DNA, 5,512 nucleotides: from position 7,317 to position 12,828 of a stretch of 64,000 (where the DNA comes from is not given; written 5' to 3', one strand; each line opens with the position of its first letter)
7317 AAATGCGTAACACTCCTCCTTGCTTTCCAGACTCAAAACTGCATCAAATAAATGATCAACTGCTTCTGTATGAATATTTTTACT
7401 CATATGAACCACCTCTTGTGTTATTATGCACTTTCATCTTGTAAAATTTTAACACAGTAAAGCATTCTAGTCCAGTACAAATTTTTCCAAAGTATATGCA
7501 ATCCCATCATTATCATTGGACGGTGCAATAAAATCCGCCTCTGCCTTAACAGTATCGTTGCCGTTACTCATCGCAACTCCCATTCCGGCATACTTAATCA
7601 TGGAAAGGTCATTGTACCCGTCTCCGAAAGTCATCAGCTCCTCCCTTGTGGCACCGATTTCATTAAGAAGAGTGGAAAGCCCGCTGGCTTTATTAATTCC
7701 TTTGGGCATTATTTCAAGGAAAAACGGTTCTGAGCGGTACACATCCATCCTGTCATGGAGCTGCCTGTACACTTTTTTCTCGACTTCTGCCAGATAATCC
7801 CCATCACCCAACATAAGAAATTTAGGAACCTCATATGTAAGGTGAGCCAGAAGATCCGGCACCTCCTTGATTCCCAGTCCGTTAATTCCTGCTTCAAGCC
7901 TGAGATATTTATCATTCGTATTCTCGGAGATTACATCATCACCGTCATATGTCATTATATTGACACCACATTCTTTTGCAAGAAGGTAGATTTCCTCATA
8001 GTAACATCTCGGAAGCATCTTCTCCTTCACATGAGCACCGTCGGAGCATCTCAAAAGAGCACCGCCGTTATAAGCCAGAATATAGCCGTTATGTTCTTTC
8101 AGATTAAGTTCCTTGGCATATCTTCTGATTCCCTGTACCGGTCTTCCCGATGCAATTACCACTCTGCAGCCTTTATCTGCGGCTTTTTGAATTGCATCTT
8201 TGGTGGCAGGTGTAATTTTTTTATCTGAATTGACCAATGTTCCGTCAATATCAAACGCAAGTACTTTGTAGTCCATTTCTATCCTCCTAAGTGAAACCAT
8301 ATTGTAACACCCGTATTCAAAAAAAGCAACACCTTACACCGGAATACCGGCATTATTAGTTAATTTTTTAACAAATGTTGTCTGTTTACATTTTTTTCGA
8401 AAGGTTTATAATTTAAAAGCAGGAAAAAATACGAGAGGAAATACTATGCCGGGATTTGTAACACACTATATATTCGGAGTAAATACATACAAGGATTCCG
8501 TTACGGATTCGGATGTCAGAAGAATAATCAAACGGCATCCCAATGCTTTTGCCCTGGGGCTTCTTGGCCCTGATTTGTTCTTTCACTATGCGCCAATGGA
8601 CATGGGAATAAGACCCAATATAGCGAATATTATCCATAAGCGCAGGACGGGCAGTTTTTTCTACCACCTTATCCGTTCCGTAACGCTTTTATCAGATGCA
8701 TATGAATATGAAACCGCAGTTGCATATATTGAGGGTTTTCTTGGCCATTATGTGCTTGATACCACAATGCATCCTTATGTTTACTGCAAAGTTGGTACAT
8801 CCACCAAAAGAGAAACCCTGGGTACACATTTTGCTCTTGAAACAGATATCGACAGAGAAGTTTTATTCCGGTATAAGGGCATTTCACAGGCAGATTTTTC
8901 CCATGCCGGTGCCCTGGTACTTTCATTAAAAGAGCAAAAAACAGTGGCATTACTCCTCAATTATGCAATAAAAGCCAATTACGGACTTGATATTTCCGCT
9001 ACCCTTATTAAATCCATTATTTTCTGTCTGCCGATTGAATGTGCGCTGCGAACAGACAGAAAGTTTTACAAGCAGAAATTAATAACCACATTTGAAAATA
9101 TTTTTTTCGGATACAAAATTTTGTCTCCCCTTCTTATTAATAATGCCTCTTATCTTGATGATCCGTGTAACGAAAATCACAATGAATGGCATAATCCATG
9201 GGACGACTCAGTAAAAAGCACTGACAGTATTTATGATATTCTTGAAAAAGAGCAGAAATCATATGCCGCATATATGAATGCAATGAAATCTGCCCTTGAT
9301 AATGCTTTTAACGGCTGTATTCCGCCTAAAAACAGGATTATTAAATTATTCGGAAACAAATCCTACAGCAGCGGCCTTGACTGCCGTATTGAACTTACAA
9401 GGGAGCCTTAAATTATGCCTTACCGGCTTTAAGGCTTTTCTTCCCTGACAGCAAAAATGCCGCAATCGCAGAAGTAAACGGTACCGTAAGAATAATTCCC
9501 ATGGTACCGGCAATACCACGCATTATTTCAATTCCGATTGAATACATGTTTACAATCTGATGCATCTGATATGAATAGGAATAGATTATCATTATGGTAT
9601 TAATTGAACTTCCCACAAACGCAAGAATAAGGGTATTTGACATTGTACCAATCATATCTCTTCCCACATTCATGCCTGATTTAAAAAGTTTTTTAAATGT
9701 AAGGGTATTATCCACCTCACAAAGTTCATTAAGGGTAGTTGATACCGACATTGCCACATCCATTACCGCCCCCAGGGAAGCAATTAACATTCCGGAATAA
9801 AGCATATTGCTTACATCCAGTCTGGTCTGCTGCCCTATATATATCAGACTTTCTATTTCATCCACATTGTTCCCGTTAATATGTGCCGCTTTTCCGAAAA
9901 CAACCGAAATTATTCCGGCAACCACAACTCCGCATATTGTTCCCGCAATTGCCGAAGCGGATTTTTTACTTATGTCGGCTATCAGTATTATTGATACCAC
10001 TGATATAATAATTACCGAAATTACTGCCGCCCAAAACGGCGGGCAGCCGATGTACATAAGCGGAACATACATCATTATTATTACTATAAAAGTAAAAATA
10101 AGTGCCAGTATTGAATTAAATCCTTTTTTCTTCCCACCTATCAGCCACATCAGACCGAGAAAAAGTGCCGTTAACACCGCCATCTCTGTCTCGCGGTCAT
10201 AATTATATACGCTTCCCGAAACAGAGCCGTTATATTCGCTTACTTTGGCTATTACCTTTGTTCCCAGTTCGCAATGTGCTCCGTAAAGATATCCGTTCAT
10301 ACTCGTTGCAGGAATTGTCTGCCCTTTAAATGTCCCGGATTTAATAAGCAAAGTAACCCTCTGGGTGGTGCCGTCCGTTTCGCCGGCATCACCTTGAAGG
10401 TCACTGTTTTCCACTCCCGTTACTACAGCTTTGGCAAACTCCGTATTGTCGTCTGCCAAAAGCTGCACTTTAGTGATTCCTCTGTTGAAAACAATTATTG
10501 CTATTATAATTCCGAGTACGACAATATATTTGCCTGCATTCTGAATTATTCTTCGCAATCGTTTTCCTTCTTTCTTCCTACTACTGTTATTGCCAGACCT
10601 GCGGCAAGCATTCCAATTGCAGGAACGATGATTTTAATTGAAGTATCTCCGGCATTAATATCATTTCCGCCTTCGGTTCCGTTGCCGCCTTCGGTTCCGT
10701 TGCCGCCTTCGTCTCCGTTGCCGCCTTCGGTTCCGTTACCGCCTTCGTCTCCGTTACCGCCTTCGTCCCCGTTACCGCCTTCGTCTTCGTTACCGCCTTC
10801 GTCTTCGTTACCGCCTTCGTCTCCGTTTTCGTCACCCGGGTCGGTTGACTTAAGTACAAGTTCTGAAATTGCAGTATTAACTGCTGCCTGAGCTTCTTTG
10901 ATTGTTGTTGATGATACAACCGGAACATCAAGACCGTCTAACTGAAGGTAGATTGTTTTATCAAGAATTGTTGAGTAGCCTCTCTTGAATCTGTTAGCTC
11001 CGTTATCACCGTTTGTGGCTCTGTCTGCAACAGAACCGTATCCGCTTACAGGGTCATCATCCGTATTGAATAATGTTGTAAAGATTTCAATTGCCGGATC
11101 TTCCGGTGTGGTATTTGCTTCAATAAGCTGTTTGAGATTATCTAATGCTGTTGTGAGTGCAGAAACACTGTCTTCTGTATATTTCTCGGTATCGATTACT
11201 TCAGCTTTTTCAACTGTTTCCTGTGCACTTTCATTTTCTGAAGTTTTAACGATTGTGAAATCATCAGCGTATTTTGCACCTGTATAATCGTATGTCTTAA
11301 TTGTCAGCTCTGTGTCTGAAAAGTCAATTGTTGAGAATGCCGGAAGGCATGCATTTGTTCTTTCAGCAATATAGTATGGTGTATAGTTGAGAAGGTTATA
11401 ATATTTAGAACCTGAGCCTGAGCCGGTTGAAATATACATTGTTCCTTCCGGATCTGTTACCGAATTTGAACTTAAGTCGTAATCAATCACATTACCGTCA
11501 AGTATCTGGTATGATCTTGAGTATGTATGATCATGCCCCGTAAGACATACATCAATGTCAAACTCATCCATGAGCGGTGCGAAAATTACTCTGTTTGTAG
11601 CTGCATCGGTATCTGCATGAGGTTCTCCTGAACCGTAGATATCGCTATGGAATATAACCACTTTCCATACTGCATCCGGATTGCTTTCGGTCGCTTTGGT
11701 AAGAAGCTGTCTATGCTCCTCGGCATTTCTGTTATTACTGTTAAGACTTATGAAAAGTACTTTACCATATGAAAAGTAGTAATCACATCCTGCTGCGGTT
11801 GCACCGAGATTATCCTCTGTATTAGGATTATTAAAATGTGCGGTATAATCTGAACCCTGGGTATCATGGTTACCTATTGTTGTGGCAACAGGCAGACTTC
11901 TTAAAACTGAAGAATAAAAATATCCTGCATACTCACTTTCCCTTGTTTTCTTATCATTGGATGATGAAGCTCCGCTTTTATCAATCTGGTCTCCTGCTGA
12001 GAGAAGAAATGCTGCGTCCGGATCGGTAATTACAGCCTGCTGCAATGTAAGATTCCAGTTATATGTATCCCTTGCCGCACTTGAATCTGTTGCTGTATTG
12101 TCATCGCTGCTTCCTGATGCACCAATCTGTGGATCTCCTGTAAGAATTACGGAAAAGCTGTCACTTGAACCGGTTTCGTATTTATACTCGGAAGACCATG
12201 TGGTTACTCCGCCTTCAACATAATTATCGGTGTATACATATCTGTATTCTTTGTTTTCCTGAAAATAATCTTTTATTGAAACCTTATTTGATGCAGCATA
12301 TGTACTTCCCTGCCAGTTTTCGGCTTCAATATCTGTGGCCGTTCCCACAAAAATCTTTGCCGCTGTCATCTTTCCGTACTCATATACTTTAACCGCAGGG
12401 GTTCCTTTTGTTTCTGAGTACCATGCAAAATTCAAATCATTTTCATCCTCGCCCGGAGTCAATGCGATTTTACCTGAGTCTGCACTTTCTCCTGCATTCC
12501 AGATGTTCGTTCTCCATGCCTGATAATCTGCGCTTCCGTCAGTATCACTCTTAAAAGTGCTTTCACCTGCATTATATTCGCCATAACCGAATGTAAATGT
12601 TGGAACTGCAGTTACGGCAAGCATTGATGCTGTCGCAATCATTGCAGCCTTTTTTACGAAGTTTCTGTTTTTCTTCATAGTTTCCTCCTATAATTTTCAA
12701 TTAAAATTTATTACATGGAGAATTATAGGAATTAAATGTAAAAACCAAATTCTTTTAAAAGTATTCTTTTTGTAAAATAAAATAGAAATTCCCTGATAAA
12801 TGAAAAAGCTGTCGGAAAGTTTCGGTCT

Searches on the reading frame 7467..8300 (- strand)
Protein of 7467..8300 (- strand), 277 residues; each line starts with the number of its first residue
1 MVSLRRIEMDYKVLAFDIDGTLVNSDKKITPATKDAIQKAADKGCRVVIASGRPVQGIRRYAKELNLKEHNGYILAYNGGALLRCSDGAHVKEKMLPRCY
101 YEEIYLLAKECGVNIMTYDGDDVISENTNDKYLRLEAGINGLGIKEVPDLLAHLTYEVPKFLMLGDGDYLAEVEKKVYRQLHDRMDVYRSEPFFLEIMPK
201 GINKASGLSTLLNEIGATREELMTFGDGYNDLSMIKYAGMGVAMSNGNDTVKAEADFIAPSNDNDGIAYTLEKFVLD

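Call 41: search_protein_families(library=pfam, proteins=[window:7467-8300:-], max_evalue=0.00001)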
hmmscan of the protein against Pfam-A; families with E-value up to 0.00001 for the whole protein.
window:7467-8300:- (277 aa): 3 families
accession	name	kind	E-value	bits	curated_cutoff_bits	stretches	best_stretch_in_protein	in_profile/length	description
PF08282.18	Hydrolase_3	-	1.3e-66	225.4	20.9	1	14-271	1-255/255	haloacid dehalogenase-like hydrolase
PF00702.32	Hydrolase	-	2.3e-12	48.2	26.4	1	11-239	1-191/191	haloacid dehalogenase-like hydrolase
PF05116.19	S6PP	-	6.5e-12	46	20.3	0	172-250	131-212/247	Sucrose-6F-phosphate phosphohydrolase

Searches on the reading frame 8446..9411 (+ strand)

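Call 41: search_protein_families(library=pfam, proteins=[window:8446-9411:+], max_evalue=0.00001)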
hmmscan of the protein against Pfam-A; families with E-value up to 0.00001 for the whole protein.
window:8446-9411:+ (321 aa): 1 family
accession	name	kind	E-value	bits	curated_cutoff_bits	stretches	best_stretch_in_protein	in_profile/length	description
PF00882.24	Zn_dep_PLPC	-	7.9e-11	42.6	26.8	1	6-163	1-142/167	Zinc dependent phospholipase C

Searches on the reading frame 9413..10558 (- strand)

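Call 41: search_protein_families(library=pfam, proteins=[window:9413-10558:-], max_evalue=0.00001)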
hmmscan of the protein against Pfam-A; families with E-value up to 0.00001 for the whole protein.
window:9413-10558:- (381 aa): 1 family
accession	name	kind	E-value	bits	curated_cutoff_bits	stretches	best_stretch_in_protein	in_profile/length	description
PF07907.16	YibE_F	-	1e-79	267.9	27.2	1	127-368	2-241/241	YibE/F-like protein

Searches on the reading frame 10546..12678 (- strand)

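Call 41: search_protein_families(library=pfam, proteins=[window:10546-12678:-], max_evalue=0.00001)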
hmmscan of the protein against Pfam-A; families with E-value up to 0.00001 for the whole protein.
window:10546-12678:- (710 aa): 1 family
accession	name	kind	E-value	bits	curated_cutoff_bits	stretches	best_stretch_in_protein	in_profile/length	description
PF00149.33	Metallophos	-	2.6e-13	51.3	21.5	1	178-386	4-191/191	Calcineurin-like phosphoesterase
